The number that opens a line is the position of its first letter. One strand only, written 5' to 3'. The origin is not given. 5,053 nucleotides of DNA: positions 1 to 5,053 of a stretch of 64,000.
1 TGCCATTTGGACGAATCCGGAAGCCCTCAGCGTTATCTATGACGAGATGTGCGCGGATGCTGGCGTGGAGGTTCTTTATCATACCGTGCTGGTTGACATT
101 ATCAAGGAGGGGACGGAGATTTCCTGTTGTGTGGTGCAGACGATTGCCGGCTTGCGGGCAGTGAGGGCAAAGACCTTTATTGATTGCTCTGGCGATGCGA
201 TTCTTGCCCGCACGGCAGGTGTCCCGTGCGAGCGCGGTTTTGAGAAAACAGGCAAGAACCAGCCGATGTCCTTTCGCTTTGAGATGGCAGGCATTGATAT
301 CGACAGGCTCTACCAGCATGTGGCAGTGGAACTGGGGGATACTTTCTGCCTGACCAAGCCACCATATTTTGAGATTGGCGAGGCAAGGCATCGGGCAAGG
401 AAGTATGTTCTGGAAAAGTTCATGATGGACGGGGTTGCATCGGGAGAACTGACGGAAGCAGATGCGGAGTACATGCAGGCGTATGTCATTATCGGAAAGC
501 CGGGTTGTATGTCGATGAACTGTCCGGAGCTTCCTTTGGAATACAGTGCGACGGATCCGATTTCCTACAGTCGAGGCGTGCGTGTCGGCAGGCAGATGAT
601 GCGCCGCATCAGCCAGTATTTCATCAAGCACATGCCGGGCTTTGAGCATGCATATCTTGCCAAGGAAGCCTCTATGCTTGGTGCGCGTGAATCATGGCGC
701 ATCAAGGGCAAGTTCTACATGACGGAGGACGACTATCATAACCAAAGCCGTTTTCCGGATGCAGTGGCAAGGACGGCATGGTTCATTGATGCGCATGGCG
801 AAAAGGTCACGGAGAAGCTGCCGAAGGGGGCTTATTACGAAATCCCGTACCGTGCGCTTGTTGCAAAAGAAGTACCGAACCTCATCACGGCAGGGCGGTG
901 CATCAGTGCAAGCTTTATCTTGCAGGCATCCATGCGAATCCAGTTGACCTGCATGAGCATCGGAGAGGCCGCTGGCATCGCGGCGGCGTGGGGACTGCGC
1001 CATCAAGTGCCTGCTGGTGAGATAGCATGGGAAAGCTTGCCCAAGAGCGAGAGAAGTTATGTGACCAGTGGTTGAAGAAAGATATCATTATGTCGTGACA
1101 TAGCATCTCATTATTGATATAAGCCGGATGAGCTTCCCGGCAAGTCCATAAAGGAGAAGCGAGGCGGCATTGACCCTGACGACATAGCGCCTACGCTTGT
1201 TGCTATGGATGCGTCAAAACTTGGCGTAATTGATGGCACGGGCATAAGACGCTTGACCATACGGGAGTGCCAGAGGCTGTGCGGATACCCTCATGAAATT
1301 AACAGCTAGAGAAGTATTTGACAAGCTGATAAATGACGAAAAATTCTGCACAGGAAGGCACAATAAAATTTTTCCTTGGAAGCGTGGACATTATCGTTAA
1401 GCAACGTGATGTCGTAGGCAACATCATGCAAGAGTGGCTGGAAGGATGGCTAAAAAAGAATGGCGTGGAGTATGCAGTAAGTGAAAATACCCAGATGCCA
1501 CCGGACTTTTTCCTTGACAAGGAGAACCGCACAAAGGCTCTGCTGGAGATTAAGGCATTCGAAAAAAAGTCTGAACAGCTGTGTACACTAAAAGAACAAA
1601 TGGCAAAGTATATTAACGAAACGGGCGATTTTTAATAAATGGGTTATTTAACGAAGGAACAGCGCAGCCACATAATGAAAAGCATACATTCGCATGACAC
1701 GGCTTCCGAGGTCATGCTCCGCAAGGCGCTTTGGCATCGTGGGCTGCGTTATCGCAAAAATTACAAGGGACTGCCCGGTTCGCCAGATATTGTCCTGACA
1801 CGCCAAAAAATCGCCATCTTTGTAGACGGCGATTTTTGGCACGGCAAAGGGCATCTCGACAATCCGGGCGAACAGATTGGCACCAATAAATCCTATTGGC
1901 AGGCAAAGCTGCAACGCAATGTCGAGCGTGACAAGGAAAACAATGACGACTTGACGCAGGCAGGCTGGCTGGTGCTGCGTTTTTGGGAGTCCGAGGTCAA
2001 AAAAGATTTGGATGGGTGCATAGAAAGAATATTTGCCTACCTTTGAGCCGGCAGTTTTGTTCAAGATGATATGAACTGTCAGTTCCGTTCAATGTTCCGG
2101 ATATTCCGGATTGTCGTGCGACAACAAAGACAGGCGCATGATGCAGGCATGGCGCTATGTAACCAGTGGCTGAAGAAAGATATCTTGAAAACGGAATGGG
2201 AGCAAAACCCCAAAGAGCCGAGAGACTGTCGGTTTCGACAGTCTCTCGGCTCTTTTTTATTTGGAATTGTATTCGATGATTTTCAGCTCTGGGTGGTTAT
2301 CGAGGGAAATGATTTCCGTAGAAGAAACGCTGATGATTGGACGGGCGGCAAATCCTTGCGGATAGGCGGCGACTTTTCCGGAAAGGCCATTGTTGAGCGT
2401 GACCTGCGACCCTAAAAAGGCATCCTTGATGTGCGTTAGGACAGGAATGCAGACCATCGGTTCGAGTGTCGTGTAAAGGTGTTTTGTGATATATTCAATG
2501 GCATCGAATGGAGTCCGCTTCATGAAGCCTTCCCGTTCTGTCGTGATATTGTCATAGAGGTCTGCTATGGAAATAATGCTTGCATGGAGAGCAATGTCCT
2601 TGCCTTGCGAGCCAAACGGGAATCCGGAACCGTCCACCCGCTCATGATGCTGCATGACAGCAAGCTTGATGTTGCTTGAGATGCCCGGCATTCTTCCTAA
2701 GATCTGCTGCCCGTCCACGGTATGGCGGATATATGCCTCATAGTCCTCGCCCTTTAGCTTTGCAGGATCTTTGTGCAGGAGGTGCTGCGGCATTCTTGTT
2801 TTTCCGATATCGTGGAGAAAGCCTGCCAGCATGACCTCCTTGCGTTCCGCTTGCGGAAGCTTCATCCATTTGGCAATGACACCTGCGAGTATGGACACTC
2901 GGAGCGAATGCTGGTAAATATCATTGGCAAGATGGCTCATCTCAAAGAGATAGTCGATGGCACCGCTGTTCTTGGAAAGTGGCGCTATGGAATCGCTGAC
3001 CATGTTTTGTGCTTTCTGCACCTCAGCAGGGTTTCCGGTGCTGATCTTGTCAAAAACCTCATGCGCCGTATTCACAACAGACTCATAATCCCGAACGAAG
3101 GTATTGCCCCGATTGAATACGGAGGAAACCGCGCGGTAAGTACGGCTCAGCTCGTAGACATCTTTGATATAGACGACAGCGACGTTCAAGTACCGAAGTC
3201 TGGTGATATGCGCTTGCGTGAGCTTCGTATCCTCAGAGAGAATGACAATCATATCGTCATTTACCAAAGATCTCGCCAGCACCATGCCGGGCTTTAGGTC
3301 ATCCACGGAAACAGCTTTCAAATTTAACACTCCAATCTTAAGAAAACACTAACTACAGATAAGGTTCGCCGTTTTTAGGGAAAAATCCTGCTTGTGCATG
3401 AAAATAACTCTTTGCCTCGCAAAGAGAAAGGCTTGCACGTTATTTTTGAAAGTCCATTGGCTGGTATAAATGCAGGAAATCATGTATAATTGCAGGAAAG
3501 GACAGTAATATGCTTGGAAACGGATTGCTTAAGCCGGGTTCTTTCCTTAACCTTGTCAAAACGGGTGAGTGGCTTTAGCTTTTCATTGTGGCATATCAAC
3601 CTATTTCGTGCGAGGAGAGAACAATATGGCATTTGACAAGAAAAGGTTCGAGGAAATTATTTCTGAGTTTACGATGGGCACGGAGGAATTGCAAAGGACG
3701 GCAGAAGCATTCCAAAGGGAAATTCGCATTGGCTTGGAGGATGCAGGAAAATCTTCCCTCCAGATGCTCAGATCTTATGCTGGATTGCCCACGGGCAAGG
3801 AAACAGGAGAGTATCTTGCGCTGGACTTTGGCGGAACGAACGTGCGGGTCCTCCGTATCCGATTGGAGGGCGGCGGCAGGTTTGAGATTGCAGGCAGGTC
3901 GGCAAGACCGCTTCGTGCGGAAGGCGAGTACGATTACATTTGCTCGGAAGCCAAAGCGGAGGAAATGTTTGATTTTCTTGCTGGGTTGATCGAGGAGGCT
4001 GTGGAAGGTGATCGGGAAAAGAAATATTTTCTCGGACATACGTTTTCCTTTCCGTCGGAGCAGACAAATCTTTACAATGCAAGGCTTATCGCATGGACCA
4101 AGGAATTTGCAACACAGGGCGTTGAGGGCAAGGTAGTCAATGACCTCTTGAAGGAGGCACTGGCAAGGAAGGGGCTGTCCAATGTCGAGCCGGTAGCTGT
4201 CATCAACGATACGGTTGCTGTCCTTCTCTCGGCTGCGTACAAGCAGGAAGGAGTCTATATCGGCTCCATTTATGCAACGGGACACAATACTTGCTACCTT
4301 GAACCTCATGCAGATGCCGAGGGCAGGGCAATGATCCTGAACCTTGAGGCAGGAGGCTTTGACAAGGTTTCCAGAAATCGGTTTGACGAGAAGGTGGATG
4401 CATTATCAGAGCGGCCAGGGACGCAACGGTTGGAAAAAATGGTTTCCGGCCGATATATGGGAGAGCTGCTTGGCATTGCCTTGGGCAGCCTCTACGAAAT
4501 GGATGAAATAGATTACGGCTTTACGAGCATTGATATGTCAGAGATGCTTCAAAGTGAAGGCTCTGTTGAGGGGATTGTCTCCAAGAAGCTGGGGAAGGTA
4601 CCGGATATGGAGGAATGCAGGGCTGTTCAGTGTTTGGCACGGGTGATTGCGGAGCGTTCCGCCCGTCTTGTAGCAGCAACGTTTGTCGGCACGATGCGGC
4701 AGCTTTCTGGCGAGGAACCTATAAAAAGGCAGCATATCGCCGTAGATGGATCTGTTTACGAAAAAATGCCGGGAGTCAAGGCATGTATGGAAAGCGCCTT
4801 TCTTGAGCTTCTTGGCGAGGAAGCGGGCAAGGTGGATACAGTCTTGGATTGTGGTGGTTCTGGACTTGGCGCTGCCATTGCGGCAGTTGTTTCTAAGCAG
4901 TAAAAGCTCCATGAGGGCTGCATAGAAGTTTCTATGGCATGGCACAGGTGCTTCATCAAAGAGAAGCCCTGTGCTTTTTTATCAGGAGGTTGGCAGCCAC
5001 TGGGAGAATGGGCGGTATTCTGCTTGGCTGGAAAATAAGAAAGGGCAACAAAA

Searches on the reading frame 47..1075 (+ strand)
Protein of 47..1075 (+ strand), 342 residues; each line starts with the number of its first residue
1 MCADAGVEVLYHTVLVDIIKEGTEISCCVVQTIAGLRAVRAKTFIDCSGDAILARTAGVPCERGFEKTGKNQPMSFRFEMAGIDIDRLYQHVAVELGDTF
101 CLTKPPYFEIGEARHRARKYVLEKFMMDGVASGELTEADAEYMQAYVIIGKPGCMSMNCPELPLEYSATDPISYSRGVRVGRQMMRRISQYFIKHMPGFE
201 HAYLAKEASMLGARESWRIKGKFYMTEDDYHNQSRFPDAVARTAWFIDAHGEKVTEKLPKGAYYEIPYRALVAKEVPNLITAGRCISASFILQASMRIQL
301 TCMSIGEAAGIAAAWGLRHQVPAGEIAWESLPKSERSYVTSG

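Call 38: search_protein_families(library=pfam, proteins=[window:47-1075:+], max_evalue=0.00001)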
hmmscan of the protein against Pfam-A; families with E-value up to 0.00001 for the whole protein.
window:47-1075:+ (342 aa): 1 family
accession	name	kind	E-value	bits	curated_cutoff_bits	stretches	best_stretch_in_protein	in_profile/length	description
PF12831.13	FAD_oxidored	-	3.2e-76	257.7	27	1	1-329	97-410/416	FAD dependent oxidoreductase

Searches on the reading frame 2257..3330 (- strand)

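Call 38: search_protein_families(library=pfam, proteins=[window:2257-3330:-], max_evalue=0.00001)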
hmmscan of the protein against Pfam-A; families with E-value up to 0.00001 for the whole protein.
window:2257-3330:- (357 aa): 2 families
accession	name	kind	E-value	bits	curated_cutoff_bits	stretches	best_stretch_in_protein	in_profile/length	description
PF13487.12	HD_5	-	6.7e-27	94.7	27.2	1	138-284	14-161/170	HD domain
PF01966.28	HD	-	1.2e-15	58.2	22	1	139-261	2-115/116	HD domain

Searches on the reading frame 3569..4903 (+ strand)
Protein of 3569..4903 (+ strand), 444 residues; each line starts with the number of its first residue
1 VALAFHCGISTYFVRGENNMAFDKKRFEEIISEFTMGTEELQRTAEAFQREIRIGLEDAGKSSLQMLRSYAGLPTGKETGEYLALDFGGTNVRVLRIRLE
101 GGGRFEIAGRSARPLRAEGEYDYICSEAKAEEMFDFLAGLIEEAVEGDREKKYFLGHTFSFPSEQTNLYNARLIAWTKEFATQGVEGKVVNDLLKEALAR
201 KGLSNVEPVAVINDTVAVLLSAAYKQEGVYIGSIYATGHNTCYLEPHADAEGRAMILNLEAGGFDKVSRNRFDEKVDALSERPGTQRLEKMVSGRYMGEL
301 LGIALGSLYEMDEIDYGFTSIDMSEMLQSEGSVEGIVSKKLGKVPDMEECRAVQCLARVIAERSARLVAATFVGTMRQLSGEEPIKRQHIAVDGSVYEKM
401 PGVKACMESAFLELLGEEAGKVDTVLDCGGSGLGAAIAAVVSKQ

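Call 38: search_protein_families(library=pfam, proteins=[window:3569-4903:+], max_evalue=0.00001)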
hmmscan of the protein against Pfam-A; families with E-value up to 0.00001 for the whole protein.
window:3569-4903:+ (444 aa): 2 families
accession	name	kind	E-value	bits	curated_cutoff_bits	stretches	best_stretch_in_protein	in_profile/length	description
PF00349.27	Hexokinase_1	-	1e-52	179.3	24.3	1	27-224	2-201/201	Hexokinase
PF03727.22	Hexokinase_2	-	6.3e-46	157.1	24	1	231-441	2-242/242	Hexokinase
